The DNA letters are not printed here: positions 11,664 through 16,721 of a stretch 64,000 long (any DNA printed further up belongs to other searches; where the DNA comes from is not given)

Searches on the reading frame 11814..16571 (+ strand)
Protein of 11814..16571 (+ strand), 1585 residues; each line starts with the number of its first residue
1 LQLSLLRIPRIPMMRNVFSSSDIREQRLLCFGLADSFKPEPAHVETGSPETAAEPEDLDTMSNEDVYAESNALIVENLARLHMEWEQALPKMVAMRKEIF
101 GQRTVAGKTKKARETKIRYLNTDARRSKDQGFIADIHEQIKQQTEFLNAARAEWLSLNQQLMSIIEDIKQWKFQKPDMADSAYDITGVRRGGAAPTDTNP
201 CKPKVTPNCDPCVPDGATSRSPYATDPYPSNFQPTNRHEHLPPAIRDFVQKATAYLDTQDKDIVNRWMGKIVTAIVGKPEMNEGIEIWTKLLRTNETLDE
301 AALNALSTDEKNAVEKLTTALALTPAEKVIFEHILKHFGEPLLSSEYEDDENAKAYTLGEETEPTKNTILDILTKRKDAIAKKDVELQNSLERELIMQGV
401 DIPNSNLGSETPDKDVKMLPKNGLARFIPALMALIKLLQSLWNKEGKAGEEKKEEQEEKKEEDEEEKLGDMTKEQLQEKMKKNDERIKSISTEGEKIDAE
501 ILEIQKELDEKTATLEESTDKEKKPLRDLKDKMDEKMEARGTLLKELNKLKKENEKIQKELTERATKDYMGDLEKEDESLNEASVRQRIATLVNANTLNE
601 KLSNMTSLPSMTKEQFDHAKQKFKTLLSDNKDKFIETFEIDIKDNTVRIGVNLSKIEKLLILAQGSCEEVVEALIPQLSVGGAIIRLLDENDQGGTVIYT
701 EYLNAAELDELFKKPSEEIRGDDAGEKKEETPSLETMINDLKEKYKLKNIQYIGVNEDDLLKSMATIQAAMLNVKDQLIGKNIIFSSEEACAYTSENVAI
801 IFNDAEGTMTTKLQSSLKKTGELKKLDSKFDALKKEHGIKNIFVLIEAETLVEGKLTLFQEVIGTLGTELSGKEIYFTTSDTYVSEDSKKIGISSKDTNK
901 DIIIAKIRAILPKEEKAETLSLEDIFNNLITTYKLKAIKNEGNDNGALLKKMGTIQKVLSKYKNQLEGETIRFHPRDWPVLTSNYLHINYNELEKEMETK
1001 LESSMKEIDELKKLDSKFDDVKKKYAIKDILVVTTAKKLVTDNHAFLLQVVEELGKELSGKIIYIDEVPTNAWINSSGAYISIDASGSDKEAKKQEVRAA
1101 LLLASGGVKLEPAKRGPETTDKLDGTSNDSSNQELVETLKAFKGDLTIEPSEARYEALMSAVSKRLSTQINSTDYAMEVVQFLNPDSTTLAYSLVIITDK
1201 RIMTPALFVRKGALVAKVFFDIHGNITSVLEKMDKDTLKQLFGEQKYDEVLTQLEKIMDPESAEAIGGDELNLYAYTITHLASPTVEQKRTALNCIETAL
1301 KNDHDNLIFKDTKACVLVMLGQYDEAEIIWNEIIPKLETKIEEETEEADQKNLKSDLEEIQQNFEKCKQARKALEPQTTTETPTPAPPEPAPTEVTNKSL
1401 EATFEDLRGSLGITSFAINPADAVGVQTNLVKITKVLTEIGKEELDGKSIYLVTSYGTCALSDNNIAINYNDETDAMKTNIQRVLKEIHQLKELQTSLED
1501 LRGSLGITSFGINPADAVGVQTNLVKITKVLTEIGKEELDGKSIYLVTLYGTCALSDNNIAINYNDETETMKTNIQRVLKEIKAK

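Call 8: search_protein_families(library=pfam, proteins=[window:11814-16571:+], max_evalue=0.001)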
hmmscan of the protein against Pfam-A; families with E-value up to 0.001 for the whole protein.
window:11814-16571:+ (1585 aa): 1 family
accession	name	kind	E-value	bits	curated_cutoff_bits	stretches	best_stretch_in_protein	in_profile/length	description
PF01637.24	ATPase_2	-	0.00067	20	33.2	1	983-1111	47-162/225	ATPase domain predominantly from Archaea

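Call 93: search_protein_families(library=padloc, proteins=[window:11814-16571:+], max_evalue=0.01)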
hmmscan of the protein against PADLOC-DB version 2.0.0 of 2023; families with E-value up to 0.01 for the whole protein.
window:11814-16571:+ (1585 aa): 0 families
